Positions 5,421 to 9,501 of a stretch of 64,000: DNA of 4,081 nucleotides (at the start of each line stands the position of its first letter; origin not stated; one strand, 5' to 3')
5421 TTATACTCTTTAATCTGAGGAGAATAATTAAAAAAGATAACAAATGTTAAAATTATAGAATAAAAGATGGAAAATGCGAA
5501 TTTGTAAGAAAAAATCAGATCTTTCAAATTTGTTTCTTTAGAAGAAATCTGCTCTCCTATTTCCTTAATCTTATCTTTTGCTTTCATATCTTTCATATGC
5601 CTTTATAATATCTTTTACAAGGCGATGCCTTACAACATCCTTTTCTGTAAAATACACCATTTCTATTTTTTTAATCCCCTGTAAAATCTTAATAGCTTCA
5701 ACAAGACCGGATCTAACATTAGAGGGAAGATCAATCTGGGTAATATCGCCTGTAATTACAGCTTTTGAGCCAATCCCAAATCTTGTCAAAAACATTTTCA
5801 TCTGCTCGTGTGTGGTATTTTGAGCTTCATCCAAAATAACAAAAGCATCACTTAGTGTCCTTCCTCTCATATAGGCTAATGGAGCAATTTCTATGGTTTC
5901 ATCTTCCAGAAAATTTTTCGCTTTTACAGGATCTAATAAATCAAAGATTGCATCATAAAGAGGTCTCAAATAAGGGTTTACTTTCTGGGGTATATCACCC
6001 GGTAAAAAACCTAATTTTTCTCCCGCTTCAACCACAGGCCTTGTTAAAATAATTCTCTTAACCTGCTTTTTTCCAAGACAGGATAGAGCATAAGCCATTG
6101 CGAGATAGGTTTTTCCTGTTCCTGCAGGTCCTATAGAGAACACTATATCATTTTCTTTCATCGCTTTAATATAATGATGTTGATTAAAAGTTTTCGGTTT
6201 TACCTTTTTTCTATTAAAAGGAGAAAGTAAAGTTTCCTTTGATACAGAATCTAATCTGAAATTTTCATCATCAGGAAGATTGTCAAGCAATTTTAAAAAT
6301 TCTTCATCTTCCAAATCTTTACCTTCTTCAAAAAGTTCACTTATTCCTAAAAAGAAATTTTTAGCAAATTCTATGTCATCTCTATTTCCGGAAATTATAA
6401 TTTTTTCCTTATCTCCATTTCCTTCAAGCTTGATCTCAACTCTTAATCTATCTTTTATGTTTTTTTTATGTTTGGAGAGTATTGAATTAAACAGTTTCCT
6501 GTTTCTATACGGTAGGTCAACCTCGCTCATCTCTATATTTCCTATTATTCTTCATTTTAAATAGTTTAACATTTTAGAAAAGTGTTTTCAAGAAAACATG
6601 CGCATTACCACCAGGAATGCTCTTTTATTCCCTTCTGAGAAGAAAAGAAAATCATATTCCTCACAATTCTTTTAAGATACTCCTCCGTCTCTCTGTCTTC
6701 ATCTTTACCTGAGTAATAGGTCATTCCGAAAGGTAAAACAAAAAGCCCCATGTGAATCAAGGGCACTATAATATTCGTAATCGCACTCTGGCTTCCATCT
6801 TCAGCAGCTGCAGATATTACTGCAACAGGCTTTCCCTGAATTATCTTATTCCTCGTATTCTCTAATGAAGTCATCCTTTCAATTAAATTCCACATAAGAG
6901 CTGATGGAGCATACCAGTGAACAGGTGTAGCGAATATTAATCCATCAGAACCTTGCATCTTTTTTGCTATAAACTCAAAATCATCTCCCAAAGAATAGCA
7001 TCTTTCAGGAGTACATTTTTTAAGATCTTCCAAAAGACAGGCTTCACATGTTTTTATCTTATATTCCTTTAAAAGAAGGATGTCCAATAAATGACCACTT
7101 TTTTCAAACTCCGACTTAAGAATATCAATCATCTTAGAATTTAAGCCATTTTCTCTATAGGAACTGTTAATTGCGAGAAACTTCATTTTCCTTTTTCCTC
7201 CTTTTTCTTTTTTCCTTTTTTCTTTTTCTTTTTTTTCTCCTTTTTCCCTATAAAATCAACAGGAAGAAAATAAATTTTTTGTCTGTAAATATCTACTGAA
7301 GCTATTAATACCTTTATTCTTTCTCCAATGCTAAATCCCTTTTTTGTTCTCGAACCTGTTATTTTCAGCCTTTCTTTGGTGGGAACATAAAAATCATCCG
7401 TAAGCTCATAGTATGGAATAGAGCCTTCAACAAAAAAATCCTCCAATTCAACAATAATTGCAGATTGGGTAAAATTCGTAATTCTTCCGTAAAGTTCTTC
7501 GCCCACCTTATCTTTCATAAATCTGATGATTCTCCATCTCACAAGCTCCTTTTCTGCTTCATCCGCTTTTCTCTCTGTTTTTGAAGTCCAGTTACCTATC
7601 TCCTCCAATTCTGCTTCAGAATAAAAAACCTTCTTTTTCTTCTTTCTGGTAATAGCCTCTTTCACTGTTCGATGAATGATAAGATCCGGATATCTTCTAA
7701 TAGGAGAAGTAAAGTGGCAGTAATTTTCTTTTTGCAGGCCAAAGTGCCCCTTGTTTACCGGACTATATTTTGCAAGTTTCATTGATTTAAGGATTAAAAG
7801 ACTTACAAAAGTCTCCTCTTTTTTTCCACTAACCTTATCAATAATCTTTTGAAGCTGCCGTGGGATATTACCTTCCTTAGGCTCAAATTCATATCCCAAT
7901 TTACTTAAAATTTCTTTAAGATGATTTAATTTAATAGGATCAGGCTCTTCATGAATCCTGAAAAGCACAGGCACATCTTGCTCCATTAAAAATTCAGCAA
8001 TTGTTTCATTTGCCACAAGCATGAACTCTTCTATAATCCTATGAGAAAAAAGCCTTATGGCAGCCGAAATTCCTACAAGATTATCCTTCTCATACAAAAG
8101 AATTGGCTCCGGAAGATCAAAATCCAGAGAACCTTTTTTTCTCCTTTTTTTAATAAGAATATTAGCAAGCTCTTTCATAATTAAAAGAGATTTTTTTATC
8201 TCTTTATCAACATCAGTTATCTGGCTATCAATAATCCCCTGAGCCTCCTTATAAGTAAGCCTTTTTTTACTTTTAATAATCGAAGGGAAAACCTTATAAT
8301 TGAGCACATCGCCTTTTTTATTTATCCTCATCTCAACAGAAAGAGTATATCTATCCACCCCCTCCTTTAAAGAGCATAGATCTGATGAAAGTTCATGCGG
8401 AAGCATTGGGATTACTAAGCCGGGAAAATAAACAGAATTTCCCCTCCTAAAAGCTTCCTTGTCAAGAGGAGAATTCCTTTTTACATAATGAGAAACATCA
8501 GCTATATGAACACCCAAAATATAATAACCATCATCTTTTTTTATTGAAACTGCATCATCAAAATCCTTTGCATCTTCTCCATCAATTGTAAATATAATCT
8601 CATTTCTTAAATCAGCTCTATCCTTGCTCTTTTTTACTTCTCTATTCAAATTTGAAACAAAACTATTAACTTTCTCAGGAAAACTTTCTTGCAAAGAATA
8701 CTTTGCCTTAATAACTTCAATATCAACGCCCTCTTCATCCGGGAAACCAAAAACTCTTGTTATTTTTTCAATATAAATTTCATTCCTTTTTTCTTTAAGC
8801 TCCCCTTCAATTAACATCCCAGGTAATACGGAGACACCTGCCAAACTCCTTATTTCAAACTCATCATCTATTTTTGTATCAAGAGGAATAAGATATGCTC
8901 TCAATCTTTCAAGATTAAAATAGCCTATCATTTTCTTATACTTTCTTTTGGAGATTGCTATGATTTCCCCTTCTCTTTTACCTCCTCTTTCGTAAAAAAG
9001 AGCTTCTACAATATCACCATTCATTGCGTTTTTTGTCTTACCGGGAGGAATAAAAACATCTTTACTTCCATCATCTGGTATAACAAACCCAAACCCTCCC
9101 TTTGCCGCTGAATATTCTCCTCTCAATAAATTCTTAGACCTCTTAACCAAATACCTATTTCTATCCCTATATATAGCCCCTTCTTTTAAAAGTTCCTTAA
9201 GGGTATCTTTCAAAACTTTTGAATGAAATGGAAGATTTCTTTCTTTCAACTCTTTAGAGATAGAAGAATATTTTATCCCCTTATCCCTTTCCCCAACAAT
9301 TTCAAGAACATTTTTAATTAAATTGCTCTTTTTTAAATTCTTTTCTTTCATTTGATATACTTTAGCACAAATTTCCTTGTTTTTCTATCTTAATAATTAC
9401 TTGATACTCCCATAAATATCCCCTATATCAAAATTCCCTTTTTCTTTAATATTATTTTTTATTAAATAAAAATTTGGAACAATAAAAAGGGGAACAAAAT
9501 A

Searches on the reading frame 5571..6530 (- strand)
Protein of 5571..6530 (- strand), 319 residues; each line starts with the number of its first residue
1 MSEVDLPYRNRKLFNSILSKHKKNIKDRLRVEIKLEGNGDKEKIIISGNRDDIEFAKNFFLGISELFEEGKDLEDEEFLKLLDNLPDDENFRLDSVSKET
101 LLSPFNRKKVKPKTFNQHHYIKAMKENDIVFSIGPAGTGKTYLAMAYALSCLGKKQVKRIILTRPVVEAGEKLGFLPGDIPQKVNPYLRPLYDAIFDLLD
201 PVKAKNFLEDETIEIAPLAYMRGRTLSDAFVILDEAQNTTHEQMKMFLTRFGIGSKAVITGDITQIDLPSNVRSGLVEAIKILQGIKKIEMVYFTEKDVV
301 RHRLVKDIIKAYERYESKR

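Call 20: search_protein_families(library=pfam, proteins=[window:5571-6530:-], max_evalue=0.001)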
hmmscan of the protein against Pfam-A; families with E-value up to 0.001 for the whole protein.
window:5571-6530:- (319 aa): 5 families
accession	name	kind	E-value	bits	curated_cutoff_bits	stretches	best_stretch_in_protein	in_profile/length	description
PF02562.22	PhoH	-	9e-96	319.7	27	1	109-313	1-205/205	PhoH-like protein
PF13245.12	AAA_19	-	1.6e-05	25.5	25.1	1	120-266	4-129/134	AAA domain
PF13604.12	AAA_30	-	3.5e-05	24.1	27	1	117-267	6-129/191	AAA domain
PF13401.12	AAA_22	-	0.00041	21.1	27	0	128-250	6-107/130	AAA domain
PF00270.35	DEAD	-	0.00061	20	26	0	116-166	3-54/167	DEAD/DEAH box helicase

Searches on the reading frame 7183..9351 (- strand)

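Call 20: search_protein_families(library=pfam, proteins=[window:7183-9351:-], max_evalue=0.001)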
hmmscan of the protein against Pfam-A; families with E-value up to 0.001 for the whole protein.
window:7183-9351:- (722 aa): 4 families
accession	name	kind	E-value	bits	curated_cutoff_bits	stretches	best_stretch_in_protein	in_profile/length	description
PF00773.25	RNB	-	6.8e-113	377.7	29.3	1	245-568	1-325/326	RNB domain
PF08206.17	OB_RNB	-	1.2e-16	60.6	24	1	81-133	4-58/58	Ribonuclease B OB domain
PF17876.7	CSD2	-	2e-11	44.2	26.2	2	154-225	2-74/74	Cold shock domain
PF00575.29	S1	-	0.0007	20.4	22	1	613-691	1-67/74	S1 RNA binding domain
